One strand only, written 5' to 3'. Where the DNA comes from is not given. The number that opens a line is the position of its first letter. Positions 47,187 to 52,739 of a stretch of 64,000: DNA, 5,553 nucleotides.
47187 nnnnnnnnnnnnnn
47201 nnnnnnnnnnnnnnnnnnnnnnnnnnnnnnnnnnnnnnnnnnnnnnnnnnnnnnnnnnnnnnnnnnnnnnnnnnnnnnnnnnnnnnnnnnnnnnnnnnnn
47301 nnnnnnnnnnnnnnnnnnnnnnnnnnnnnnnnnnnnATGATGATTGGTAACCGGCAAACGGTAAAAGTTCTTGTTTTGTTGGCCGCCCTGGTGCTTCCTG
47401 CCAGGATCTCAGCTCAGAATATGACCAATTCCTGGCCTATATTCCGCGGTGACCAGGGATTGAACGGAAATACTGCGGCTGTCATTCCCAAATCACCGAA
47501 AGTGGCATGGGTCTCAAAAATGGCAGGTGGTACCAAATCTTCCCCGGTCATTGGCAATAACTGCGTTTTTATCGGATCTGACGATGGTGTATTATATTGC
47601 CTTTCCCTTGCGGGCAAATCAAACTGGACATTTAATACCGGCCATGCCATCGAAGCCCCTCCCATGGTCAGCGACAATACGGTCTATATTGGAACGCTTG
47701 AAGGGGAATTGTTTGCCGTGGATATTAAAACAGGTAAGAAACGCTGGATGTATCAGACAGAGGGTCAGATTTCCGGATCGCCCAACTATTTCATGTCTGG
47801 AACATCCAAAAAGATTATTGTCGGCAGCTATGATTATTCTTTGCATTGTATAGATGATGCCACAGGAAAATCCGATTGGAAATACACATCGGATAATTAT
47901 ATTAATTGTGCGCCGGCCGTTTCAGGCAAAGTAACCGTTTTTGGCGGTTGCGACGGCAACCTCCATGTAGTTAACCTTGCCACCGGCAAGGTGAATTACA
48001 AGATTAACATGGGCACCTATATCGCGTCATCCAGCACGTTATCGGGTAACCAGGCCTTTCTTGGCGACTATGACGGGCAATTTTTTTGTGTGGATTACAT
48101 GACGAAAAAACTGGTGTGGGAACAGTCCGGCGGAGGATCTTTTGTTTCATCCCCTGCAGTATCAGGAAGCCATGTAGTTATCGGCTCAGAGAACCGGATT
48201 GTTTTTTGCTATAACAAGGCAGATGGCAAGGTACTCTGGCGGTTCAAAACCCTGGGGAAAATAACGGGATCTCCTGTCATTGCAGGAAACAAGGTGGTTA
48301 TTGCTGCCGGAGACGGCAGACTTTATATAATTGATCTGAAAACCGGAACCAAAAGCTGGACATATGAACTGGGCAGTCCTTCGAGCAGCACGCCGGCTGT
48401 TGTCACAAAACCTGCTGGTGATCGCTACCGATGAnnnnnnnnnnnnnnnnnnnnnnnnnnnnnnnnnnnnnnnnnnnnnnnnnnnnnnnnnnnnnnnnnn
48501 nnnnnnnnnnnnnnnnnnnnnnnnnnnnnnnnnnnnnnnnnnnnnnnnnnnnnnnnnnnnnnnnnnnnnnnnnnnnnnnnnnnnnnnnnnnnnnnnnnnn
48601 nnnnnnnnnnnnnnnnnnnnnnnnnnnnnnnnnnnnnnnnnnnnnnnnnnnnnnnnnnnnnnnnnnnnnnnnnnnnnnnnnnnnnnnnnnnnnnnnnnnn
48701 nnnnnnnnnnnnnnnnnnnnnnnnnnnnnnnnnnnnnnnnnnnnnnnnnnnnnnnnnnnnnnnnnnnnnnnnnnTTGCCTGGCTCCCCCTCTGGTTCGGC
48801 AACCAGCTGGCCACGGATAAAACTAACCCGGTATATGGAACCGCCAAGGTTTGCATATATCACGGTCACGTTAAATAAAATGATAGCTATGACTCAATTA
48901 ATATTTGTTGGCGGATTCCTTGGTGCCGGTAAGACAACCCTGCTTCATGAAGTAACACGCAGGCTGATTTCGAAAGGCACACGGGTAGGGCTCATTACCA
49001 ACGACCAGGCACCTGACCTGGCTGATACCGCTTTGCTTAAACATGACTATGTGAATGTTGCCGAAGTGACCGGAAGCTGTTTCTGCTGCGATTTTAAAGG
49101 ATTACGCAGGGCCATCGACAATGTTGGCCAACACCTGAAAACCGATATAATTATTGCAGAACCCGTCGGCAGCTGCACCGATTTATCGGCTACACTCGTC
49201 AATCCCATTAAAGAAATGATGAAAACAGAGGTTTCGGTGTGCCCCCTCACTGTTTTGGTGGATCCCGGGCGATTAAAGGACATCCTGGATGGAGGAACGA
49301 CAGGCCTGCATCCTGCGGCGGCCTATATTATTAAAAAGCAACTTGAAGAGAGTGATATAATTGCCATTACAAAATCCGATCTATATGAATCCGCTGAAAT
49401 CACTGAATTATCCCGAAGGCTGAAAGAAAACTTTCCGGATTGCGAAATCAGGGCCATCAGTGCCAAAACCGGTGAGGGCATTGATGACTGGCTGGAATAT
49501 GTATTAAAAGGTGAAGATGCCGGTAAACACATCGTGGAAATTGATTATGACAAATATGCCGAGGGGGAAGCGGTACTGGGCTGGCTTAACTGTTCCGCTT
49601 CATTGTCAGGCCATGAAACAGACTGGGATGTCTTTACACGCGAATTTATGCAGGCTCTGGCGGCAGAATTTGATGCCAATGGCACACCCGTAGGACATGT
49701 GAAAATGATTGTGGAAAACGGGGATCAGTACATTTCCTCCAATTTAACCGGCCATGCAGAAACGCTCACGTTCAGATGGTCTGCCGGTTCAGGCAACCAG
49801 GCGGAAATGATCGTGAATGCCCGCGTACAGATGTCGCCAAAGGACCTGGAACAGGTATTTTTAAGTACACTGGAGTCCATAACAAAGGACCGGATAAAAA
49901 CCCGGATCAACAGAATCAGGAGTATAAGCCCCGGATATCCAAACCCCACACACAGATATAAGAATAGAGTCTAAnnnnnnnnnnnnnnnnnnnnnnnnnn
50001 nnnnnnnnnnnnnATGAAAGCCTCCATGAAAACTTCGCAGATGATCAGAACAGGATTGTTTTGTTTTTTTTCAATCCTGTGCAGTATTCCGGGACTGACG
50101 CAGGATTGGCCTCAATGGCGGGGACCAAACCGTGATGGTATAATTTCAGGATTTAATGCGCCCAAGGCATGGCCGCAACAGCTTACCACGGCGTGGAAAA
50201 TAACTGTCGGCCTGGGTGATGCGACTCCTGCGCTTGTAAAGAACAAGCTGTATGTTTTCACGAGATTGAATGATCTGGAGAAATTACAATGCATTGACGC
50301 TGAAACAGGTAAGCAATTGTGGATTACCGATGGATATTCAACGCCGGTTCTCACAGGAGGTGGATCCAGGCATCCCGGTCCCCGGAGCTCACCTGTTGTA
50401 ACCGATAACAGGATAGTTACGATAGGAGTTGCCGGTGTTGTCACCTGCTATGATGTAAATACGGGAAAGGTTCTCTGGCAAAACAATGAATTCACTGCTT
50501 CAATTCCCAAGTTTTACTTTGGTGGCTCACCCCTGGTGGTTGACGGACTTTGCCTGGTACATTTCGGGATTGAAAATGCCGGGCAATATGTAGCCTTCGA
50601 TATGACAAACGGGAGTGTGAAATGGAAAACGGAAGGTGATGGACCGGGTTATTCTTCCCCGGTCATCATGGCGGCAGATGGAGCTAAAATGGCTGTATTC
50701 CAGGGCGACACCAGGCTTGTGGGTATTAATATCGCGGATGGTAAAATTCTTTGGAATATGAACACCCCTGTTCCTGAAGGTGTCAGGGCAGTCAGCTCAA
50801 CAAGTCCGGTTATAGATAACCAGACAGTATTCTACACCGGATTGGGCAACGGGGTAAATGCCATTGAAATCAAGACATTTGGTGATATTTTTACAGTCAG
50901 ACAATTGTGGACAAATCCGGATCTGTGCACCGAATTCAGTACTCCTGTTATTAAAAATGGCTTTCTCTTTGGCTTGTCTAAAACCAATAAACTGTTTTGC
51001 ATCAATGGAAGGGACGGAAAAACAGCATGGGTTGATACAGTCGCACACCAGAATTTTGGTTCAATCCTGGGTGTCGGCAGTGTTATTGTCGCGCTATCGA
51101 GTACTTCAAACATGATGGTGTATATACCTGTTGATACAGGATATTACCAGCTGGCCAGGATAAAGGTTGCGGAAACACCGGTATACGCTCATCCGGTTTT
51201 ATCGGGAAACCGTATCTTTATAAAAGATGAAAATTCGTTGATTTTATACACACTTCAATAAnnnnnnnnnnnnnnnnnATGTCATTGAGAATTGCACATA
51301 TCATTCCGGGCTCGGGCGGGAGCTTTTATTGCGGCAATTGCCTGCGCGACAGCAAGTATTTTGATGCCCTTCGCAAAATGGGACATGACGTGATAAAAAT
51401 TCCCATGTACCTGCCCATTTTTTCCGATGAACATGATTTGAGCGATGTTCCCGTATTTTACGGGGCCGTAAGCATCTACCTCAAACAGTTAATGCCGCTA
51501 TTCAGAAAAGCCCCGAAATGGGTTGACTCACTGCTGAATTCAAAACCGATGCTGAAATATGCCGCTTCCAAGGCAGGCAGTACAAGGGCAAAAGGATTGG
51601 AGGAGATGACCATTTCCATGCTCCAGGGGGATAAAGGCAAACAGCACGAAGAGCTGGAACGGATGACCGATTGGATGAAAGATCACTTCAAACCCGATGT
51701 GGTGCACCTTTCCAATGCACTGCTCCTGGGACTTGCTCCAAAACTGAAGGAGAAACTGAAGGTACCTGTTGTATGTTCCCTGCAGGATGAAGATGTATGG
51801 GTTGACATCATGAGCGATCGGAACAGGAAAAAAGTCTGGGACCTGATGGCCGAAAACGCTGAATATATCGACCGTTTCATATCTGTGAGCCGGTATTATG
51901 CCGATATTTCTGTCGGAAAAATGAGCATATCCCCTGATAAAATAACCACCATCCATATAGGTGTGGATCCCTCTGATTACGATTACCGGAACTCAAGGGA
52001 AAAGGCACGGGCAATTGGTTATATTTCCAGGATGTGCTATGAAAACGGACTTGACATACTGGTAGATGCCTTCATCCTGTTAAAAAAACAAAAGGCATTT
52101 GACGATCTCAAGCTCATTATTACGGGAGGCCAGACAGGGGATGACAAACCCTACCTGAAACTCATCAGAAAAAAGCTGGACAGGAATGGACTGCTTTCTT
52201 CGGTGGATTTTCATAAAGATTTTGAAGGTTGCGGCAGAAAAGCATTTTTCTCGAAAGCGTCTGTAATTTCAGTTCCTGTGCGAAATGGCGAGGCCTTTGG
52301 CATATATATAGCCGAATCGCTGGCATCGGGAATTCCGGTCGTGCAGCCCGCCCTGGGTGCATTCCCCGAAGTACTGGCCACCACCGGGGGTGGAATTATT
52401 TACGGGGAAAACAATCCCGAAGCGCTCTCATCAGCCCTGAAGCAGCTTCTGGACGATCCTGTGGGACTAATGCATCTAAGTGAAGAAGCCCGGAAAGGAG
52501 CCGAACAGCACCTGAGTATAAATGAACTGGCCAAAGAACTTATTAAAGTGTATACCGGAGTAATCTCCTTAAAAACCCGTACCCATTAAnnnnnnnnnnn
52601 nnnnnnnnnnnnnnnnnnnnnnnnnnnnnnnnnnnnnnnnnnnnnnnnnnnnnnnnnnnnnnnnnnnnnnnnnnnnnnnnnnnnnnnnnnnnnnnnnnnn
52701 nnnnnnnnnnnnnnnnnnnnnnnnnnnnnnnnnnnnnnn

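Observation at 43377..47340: Soluble complex-I N-module look-alike embedded in an exported-protein operon by ATGA overlaps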

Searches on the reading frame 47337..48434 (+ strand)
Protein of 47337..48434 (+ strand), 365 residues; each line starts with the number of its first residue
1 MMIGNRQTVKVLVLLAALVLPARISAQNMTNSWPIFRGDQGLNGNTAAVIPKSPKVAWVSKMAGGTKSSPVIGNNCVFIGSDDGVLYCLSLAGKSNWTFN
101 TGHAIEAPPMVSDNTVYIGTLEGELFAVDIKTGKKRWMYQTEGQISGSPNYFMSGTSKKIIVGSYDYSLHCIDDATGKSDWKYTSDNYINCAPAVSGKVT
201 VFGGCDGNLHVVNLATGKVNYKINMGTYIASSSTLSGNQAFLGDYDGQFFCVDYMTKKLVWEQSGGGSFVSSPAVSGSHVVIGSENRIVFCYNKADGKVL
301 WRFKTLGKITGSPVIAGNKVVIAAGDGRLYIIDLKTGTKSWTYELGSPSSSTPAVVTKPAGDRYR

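Call 7: search_protein_families(library=pfam, proteins=[window:47337-48434:+], max_evalue=0.01)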
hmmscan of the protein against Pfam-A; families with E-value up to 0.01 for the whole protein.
window:47337-48434:+ (365 aa): 13 families
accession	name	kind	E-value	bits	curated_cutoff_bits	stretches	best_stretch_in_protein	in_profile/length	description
PF13570.13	Beta-prop_ACSF4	-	2e-64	218.5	133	3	189-356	51-223/329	Beta-alanine-activating enzyme, beta-propeller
PF13360.13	PQQ_2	-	7.1e-40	137.5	27.6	3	234-352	30-153/233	Outer membrane protein assembly factor BamB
PF01011.28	PQQ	-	1.2e-14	54.4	26.7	1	103-193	47-150/595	Glucose/ethanol/alcohol dehydrogenase, beta-propeller domain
PF25292.1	Beta-prop_CGLA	-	2.3e-10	40.9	26.8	1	74-112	44-78/316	Lambda-carrageenase beta-propeller domain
PF23414.1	Beta-prop_EML_2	-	2.4e-05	24.3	90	0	200-309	13-120/266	Echinoderm microtubule-associated protein second beta-propeller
PF14435.11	SUKH-4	-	5.8e-05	23.7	25.5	0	265-301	67-103/179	SUKH-4 immunity protein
PF24807.1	WD40_CDC20-Fz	-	7.8e-05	22.6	200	0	166-259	28-125/292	CDC20/Fizzy WD40 domain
PF25171.1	Beta-prop_WDR36-Utp21_1st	-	0.00015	21.7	80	0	271-344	69-147/266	WDR36/Utp21 first beta-propeller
PF24796.1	WDR55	-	0.00019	21.1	200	0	115-218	151-254/296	WDR55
PF25172.1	Beta-prop_WDR3_2nd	-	0.00064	19.5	140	0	279-338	12-71/293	WDR3 second beta-propeller domain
PF22701.2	Mala_s_1-like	-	0.0019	18.4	27.5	0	295-339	116-163/195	Mal s 1 allergenic protein-like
PF25174.1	Beta-prop_THOC3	-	0.0022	17.5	305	1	158-350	60-258/272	THOC3 beta-propeller domain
PF24817.1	WD40_WDHD1_1st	-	0.0081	15.8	109.9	0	153-225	94-168/291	WDHD1 first WD40 domain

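Call 8: search_protein_families(library=ncbifam, proteins=[window:47337-48434:+], max_evalue=0.001)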
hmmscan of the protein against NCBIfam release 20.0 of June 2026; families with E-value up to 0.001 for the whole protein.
window:47337-48434:+ (365 aa): 8 families
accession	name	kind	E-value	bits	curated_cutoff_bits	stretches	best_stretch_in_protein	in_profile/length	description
TIGR03300.1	assembly_YfgL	equivalog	2.3e-42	145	285.2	2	186-352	54-225/377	outer membrane protein assembly factor BamB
NF008351.0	PRK11138.1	equivalog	2.9e-37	128.1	423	3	275-349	118-192/394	outer membrane protein assembly factor BamB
NF053615.1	SerThrKinAfsKStmc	equivalog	2.7e-29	102.4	1300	2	106-234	657-781/809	protein serine/threonine kinase AfsK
TIGR03075.1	PQQ_enz_alc_DH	subfamily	5.9e-22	78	480.05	2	96-186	50-149/530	PQQ-dependent dehydrogenase, methanol/ethanol family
TIGR04528.1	acido_non_PQQ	subfamily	5.2e-16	58.5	650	3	55-183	33-128/493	acido-empty-quinoprotein group A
NF041516.1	PA2928_fam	subfamily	5.8e-09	35.8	70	0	114-179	60-123/376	PA2928 family protein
TIGR03074.1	PQQ_membr_DH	subfamily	3.2e-08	31.9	832.65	1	102-146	202-246/783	membrane-bound PQQ-dependent dehydrogenase, glucose/quinate/shikimate family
NF050114.1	Rv3212_fam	equivalog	8e-07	28.6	150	0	310-344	65-98/393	Rv3212 family protein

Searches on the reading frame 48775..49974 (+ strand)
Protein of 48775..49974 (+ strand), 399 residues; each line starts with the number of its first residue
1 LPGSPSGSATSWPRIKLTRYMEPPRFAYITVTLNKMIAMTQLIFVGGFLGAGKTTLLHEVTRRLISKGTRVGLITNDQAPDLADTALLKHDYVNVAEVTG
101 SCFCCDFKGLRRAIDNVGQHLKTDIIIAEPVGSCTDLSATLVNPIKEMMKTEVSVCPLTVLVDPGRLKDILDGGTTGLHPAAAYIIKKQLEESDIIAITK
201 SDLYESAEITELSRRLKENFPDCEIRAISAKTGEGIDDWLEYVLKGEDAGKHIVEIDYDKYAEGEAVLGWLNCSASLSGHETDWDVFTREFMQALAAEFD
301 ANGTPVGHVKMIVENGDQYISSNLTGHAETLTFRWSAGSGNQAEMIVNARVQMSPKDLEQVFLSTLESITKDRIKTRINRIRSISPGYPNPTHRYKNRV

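Call 7: search_protein_families(library=pfam, proteins=[window:48775-49974:+], max_evalue=0.01)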
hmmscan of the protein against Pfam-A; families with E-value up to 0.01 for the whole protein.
window:48775-49974:+ (399 aa): 6 families
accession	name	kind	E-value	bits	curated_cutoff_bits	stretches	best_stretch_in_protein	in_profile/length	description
PF02492.25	cobW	-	2.1e-20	73.5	20.7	1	43-218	3-171/180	CobW/HypB/UreG, nucleotide-binding domain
PF03308.22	MeaB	-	1.8e-05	24.4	23.1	1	39-80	32-73/273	Methylmalonyl Co-A mutase-associated GTPase MeaB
PF25199.1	nSTAND_NTPase5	-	3.2e-05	24.2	34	1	29-90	25-92/145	Novel STAND NTPase 5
PF03205.20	MobB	-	0.00076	19.8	26.6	1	44-77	3-36/133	Molybdopterin guanine dinucleotide synthesis protein B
PF13238.12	AAA_18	-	0.0042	18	29.4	0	43-74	1-31/128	AAA domain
PF03029.23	ATP_bind_1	-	0.0085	16.3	27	0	45-210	1-172/240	Conserved hypothetical ATP binding protein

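Call 8: search_protein_families(library=ncbifam, proteins=[window:48775-49974:+], max_evalue=0.001)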
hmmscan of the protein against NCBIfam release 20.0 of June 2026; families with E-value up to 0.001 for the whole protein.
window:48775-49974:+ (399 aa): 9 families
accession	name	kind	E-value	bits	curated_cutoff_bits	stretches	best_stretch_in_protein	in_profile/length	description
NF041053.1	CobW_rel_Se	equivalog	5.8e-15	55.5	180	1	41-240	2-191/195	CobW-related selenoprotein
TIGR00073.1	hypB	equivalog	2.6e-10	40.1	121.2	1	190-245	155-212/217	hydrogenase nickel incorporation protein HypB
NF038288.1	chaper_GTP_ZigA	equivalog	8.4e-09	34.8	600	1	45-132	6-99/390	zinc metallochaperone GTPase ZigA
TIGR02475.1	CobW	equivalog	2.2e-07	30.1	332.1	1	44-107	8-75/342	cobalamin biosynthesis protein CobW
NF008578.0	PRK11537.1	equivalog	1.4e-06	27.7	361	1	43-216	7-173/318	GTPase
TIGR00750.1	lao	equivalog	9.1e-06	25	240.75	1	39-88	33-82/300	methylmalonyl Co-A mutase-associated GTPase MeaB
TIGR04291.1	arsen_driv_ArsA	equivalog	0.0001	21.2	650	1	40-121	320-399/565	arsenical pump-driving ATPase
NF007775.0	PRK10463.1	equivalog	0.00035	20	385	0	215-243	256-284/290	hydrogenase nickel incorporation protein HypB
NF011057.0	PRK14489.1-2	subfamily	0.00041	19.7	541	1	37-76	199-238/363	bifunctional molybdenum cofactor guanylyltransferase MobA/molybdopterin-guanine dinucleotide biosynthesis adaptor protein MobB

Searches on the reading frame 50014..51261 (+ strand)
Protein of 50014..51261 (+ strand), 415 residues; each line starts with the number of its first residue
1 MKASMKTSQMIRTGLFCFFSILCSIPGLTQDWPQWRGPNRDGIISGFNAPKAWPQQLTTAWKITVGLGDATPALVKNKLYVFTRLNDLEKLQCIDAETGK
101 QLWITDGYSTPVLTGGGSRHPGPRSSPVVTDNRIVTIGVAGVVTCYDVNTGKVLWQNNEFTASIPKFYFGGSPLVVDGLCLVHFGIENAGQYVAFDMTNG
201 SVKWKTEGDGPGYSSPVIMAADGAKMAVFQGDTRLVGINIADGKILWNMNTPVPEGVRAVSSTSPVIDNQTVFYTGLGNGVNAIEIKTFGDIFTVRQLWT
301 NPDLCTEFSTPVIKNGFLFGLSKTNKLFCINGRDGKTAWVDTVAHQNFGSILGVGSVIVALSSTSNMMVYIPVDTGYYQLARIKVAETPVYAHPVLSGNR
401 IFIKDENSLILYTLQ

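Call 75: search_protein_families(library=ncbifam, proteins=[window:50014-51261:+], max_evalue=0.001)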
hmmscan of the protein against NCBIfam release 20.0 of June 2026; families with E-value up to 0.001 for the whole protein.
window:50014-51261:+ (415 aa): 7 families
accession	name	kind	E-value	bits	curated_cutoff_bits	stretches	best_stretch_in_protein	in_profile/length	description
TIGR03300.1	assembly_YfgL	equivalog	1.2e-20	73.6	285.2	1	58-404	41-367/377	outer membrane protein assembly factor BamB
NF008351.0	PRK11138.1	equivalog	2.6e-18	65.7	423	1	70-407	63-385/394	outer membrane protein assembly factor BamB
TIGR03075.1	PQQ_enz_alc_DH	subfamily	6e-12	44.9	480.05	1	73-157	117-197/530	PQQ-dependent dehydrogenase, methanol/ethanol family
TIGR04528.1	acido_non_PQQ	subfamily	6.5e-11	41.7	650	1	56-206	31-179/493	acido-empty-quinoprotein group A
NF053615.1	SerThrKinAfsKStmc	equivalog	2.4e-07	29.8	1300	0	133-253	532-648/809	protein serine/threonine kinase AfsK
NF041516.1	PA2928_fam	subfamily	3.7e-07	29.9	70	0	193-247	72-125/376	PA2928 family protein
TIGR03074.1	PQQ_membr_DH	subfamily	0.00019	19.4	832.65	0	69-106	206-240/783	membrane-bound PQQ-dependent dehydrogenase, glucose/quinate/shikimate family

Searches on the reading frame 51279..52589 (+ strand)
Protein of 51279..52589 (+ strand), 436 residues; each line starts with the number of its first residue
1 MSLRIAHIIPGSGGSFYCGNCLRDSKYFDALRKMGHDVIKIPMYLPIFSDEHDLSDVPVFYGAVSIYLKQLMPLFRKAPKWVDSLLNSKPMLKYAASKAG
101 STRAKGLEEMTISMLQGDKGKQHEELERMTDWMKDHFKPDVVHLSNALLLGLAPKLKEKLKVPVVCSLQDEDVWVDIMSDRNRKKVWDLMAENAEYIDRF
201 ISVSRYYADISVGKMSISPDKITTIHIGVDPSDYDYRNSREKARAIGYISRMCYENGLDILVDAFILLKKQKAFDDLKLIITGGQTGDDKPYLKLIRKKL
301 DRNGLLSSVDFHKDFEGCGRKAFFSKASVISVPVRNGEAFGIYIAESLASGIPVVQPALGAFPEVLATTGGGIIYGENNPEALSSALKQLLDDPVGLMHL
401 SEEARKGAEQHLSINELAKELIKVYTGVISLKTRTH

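Call 62: search_protein_families(library=pfam, proteins=[window:51279-52589:+], max_evalue=0.00001)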
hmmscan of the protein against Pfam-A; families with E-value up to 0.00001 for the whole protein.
window:51279-52589:+ (436 aa): 4 families
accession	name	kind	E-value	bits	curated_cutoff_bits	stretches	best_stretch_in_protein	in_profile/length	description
PF00534.26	Glycos_transf_1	-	1.3e-20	74.1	26.4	1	238-406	10-171/172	Glycosyl transferases group 1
PF13692.12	Glyco_trans_1_4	-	1.3e-18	68.1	27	1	244-393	2-142/142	Glycosyl transferases group 1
PF13439.12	Glyco_transf_4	-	3.4e-12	47.1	28.5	1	127-232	62-169/170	Glycosyltransferase Family 4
PF13579.12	Glyco_trans_4_4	-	4.3e-07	30.8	29.7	1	126-228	60-158/158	Glycosyl transferase 4-like domain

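Call 74: search_solved_structures(query=window:51279-52589:+, max_evalue=0.001)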
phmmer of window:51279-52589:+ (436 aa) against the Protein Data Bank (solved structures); distinct sequences matched with E-value up to 0.001: 14.
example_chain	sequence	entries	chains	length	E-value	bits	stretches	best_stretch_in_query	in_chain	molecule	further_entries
3c4q_A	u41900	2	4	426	2.1e-10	43.3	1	243-426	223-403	Predicted glycosyltransferases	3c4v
7qsg_A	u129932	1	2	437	2.2e-10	43.3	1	193-429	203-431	D-inositol 3-phosphate glycosyltransferase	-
3c48_A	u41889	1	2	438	2.3e-10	43.2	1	243-426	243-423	Predicted glycosyltransferases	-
4n9w_A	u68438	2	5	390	1.5e-05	27.4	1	257-394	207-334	GDP-mannose-dependent alpha-(1-2)-phosphatidylinositol mannosyltransferase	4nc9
5i45_A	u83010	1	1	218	1.6e-05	27.3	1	245-395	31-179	Glycosyl transferases group 1 family protein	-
3fro_A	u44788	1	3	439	1.6e-05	27.3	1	255-429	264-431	GlgA glycogen synthase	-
2bis_A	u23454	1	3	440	1.6e-05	27.3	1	255-429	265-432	GLGA GLYCOGEN SYNTHASE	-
2gej_A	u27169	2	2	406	1.7e-05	27.2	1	257-394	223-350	PHOSPHATIDYLINOSITOL MANNOSYLTRANSFERASE (PimA)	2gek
6kih_A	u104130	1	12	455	9.2e-05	24.8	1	304-425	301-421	Tll1590 protein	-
3oka_A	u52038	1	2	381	0.00028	23.2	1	335-411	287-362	GDP-mannose-dependent alpha-(1-6)-phosphatidylinositol monomannoside mannosyltransferase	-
3okc_A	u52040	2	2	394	0.00029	23.1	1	335-411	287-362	GDP-mannose-dependent alpha-(1-6)-phosphatidylinositol monomannoside mannosyltransferase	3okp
7ec7_A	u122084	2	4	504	0.00061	22.1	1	325-413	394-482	Glycosyl transferase, group 1 family protein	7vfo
7ec3_A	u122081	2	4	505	0.00061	22.1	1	325-413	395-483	Glycosyl transferase, group 1 family protein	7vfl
7ec1_A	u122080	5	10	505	0.00061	22.1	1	325-413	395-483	Glycosyl transferase, group 1 family protein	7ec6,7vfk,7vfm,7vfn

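Call 75: search_protein_families(library=ncbifam, proteins=[window:51279-52589:+], max_evalue=0.001)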
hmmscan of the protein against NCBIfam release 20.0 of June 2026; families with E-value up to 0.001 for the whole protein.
window:51279-52589:+ (436 aa): 21 families
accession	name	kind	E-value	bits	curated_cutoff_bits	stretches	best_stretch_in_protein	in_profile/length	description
TIGR03088.1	stp2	hypoth_equivalog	3.6e-19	69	409.05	1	110-426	54-371/374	TIGR03088 family PEP-CTERM/XrtA system glycosyltransferase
NF041876.1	EPS_EpsE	equivalog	9.6e-16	58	400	1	218-420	184-388/389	exopolysaccharide biosynthesis GT4 family glycosyltransferase EpsE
TIGR03449.1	mycothiol_MshA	equivalog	1.5e-15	57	462.5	1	219-428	187-403/406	D-inositol-3-phosphate glycosyltransferase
NF038295.1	EPS_HpsP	equivalog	9.5e-14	51.2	550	1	240-428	204-387/388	hormogonium polysaccharide biosynthesis glycosyltransferase HpsP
NF041010.1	glycosy_Agl16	equivalog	8.1e-12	44.7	575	1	184-425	120-348/352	glycosylation protein Agl16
NF053787.1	GlcN_PG_synth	equivalog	7.9e-11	41.4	480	1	337-429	271-360/361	N-acetylglucosaminyl phosphatidylglycerol synthase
TIGR04047.1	MSMEG_0565_glyc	hypoth_equivalog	3.4e-09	36.3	259.85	1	261-425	211-371/373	MSMEG_0565 family glycosyltransferase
TIGR03999.1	thiol_BshA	equivalog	3.4e-09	36.1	273.7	1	160-428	112-373/375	N-acetyl-alpha-D-glucosaminyl L-malate synthase BshA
TIGR04063.1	stp3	hypoth_equivalog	7.7e-09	34.9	442.05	1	126-428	80-395/397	TIGR04063 family PEP-CTERM/XrtA system glycosyltransferase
NF038298.1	EPS_HpsO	equivalog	1.5e-08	33.9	575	1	338-427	299-386/388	hormogonium polysaccharide biosynthesis glycosyltransferase HpsO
TIGR04005.1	wcaL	equivalog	2.5e-08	33.2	537.6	1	200-422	178-400/406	colanic acid biosynthesis glycosyltransferase WcaL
TIGR02149.1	glgA_Coryne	subfamily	3.8e-08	32.9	302.4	1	195-428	143-390/391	glycogen synthase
NF046085.1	XrtY_assoc_Gly1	equivalog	2.3e-06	26.7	400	1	218-429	180-385/387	XrtY-associated glycosyltransferase XYAG1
NF047881.1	glyco_SdgB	exception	2.6e-06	26.4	800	1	160-411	237-480/496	serine-aspartate repeat adhesin O-glycosyltransferase SdgB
NF047880.1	glyco_SdgA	exception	8.3e-06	24.6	800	1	220-413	294-476/488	serine-aspartate repeat adhesin O-glycosyltransferase SdgA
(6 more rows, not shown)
